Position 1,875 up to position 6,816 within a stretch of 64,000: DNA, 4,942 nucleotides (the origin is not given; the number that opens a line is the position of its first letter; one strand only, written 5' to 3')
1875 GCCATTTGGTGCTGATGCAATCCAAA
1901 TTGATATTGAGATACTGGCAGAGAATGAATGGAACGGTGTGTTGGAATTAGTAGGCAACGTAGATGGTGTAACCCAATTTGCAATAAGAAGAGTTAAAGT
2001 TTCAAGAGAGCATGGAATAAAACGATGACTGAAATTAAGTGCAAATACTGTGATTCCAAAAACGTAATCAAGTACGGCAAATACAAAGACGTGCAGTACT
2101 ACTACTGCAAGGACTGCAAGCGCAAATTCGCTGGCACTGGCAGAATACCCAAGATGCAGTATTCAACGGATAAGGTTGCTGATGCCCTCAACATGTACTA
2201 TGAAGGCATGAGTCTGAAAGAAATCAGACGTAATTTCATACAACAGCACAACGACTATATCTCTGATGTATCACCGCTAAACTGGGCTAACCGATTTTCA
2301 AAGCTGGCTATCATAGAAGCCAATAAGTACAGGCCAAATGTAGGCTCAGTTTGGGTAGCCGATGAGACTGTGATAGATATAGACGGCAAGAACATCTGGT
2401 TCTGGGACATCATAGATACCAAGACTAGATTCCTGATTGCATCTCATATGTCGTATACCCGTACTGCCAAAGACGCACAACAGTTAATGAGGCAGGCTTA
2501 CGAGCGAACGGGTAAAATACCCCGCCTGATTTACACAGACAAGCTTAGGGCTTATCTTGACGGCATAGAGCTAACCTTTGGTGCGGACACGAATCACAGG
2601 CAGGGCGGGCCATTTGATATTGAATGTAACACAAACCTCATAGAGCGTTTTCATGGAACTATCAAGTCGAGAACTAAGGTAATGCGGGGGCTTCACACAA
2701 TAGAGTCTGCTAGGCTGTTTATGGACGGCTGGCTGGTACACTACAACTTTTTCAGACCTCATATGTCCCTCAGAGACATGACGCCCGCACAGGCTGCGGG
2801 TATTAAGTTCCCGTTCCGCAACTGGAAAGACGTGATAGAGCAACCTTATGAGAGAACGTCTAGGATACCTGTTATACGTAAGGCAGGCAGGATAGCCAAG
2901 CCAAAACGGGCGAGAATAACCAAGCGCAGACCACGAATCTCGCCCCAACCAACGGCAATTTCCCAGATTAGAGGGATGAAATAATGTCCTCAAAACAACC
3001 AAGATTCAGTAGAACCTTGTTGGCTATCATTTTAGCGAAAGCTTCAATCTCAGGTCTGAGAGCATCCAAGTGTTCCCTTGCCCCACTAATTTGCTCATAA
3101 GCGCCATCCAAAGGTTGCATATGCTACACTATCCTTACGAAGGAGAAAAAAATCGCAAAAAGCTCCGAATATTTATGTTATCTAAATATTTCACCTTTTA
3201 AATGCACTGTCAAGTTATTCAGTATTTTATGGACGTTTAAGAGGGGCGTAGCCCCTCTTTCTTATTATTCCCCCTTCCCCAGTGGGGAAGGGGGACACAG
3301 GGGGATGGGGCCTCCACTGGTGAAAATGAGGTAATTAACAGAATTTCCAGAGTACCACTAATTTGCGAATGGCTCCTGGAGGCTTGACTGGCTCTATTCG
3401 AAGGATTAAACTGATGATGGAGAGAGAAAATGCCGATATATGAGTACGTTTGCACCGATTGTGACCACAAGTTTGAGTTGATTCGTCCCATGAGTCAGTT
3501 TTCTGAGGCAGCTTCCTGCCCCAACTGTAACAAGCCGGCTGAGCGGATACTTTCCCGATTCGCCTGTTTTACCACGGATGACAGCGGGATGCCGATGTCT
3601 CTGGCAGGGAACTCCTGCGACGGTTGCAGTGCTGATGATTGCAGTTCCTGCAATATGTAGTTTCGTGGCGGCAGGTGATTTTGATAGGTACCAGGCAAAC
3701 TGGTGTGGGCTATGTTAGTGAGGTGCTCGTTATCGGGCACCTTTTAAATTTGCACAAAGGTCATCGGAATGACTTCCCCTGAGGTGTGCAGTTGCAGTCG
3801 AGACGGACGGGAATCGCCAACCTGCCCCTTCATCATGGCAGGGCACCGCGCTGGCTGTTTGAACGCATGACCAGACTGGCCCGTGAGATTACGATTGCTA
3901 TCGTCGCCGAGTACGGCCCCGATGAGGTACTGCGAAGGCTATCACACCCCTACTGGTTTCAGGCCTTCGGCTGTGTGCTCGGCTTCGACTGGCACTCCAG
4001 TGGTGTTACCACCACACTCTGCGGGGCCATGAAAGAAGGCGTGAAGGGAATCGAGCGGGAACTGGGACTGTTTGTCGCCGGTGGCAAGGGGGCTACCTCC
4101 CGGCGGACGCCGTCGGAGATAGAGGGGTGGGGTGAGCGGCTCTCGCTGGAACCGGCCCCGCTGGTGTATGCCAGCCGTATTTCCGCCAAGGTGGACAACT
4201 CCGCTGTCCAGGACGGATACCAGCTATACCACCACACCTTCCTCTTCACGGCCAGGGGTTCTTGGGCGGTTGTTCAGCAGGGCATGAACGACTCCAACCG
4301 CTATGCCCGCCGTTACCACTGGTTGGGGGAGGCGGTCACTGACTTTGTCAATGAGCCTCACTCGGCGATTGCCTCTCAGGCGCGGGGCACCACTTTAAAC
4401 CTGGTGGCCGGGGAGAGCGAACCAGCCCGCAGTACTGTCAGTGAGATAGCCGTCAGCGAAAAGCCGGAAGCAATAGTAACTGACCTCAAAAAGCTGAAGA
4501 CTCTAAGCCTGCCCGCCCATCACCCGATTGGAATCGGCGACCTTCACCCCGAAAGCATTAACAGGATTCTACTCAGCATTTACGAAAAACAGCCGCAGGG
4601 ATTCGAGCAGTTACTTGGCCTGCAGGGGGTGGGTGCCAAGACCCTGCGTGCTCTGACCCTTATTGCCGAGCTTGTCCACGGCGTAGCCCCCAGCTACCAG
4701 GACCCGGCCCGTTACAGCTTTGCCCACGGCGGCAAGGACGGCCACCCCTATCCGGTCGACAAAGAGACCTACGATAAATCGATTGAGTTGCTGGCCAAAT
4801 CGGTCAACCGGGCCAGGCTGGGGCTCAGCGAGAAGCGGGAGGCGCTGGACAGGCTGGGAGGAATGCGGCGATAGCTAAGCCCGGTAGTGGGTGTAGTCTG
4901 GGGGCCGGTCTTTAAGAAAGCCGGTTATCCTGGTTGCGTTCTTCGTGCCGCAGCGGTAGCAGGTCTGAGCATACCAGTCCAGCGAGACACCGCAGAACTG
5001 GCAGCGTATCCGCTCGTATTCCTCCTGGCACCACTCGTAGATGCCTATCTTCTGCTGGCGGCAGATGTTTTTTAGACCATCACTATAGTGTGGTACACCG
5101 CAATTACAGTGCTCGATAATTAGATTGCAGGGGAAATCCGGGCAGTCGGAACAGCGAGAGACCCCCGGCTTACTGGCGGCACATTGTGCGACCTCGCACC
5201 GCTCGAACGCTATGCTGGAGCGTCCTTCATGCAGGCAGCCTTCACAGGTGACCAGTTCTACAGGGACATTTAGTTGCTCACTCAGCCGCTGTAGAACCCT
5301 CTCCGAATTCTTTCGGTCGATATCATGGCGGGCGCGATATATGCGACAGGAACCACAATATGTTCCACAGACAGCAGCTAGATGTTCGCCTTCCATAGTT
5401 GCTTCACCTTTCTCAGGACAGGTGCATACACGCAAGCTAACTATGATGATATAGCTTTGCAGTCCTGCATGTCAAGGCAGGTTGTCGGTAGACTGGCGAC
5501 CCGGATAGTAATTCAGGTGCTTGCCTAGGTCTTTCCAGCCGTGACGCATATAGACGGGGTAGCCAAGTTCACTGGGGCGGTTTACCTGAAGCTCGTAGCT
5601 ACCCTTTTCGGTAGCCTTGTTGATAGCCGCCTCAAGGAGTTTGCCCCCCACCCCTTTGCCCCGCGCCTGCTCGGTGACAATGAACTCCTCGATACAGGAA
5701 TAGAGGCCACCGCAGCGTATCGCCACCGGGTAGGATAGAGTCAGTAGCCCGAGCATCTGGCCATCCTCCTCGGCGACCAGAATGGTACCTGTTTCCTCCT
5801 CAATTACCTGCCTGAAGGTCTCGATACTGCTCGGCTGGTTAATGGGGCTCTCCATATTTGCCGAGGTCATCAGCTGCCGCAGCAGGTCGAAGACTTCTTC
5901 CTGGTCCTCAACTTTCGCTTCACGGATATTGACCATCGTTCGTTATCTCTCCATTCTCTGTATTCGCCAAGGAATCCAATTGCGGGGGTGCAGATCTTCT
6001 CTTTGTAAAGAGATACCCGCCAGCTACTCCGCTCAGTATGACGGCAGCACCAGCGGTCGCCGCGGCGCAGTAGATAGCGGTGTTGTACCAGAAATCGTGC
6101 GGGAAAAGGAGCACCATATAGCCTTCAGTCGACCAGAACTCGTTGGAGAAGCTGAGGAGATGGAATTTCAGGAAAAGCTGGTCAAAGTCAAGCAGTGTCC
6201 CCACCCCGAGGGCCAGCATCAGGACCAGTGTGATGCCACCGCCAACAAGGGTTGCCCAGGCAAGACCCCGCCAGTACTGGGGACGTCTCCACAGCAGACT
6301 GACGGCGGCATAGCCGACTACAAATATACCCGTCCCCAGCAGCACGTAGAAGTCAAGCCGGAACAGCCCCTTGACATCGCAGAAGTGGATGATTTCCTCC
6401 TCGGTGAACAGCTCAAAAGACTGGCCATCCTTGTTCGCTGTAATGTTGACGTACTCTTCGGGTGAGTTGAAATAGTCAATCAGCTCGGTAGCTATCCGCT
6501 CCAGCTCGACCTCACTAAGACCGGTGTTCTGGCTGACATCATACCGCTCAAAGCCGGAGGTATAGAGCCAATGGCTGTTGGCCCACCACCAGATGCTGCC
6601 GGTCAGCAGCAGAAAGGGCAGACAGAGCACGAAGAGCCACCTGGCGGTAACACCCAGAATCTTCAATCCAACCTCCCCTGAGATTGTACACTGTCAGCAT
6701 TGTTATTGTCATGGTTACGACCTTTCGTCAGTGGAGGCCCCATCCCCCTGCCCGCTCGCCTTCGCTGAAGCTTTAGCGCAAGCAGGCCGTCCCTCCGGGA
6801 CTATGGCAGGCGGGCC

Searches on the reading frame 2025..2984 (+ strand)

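Call 38: search_protein_families(library=pfam, proteins=[window:2025-2984:+], max_evalue=0.001)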
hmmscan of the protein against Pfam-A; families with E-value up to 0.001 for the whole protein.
window:2025-2984:+ (319 aa): 3 families
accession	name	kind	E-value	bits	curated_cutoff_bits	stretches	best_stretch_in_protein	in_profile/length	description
PF13610.12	DDE_Tnp_IS240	-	8e-18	65.4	27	1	109-243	3-136/139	DDE domain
PF13683.12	rve_3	-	2.9e-10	40.2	26.5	1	205-254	18-67/67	Integrase core domain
PF00665.32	rve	-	1.7e-09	38.3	32.6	1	106-178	4-79/102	Integrase core domain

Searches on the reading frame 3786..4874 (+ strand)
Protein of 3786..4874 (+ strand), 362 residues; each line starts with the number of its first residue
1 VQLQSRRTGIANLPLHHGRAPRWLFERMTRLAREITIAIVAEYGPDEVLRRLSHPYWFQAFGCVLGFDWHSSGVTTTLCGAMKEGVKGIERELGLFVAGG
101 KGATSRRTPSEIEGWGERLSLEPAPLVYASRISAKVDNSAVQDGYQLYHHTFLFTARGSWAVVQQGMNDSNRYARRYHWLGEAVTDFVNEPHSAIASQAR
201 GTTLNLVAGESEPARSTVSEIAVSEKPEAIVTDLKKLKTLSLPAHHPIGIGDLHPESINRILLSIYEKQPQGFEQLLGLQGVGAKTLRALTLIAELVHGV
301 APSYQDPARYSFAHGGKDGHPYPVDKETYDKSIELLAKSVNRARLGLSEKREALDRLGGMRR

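Call 38: search_protein_families(library=pfam, proteins=[window:3786-4874:+], max_evalue=0.001)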
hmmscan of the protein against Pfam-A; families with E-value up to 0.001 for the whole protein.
window:3786-4874:+ (362 aa): 1 family
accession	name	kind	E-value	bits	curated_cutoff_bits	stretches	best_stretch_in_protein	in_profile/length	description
PF05559.16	DUF763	-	1.7e-133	445.2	35.5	1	9-324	1-319/319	Protein of unknown function (DUF763)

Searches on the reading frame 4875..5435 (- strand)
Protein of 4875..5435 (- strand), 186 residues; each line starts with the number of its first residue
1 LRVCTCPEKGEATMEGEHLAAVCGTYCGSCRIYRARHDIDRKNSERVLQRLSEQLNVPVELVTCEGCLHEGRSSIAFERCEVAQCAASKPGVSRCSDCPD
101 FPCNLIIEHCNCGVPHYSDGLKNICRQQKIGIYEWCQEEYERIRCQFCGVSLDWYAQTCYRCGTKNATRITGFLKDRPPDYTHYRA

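Call 38: search_protein_families(library=pfam, proteins=[window:4875-5435:-], max_evalue=0.001)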
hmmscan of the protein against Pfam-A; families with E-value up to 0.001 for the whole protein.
window:4875-5435:- (186 aa): 1 family
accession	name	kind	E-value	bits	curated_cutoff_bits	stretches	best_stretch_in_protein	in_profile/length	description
PF12675.12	DUF3795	-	5.5e-16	59.3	22.6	1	20-105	2-80/83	Protein of unknown function (DUF3795)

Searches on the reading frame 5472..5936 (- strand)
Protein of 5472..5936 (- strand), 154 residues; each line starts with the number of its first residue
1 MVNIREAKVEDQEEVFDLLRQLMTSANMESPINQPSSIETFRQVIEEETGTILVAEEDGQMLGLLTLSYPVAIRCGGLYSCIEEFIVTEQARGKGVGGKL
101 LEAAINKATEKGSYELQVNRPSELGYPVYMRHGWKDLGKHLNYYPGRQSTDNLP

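Call 38: search_protein_families(library=pfam, proteins=[window:5472-5936:-], max_evalue=0.001)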
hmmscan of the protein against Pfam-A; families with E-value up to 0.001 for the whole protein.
window:5472-5936:- (154 aa): 5 families
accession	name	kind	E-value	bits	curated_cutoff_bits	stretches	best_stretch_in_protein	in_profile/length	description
PF13673.13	Acetyltransf_10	-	7.5e-11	42.5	23.6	1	38-139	19-112/128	Acetyltransferase (GNAT) domain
PF00583.31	Acetyltransf_1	-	2.6e-10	41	20.7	1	34-133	18-115/116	Acetyltransferase (GNAT) family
PF13508.13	Acetyltransf_7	-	5.2e-09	36.8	27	1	49-135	2-83/84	Acetyltransferase (GNAT) domain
PF13527.13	Acetyltransf_9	-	4.4e-08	33.6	25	1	3-135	1-125/127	Acetyltransferase (GNAT) domain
PF14542.12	Acetyltransf_CG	-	0.00066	20.2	30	1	82-112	27-57/80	GCN5-related N-acetyl-transferase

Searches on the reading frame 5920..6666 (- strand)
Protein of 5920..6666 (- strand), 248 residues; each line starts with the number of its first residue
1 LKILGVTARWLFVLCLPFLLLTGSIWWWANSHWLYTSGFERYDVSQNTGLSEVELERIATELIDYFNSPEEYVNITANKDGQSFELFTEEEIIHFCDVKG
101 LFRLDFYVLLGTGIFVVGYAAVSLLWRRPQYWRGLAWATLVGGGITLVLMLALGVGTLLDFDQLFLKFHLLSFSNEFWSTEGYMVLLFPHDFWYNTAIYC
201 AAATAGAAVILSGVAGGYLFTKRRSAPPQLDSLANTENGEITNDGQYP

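Call 38: search_protein_families(library=pfam, proteins=[window:5920-6666:-], max_evalue=0.001)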
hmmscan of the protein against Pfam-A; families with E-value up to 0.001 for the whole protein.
window:5920-6666:- (248 aa): 1 family
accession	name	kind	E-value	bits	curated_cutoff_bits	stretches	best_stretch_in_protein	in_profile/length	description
PF07314.17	Lit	-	1.2e-27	97.6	24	1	11-193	2-176/176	Lipoprotein intramolecular transacylase Lit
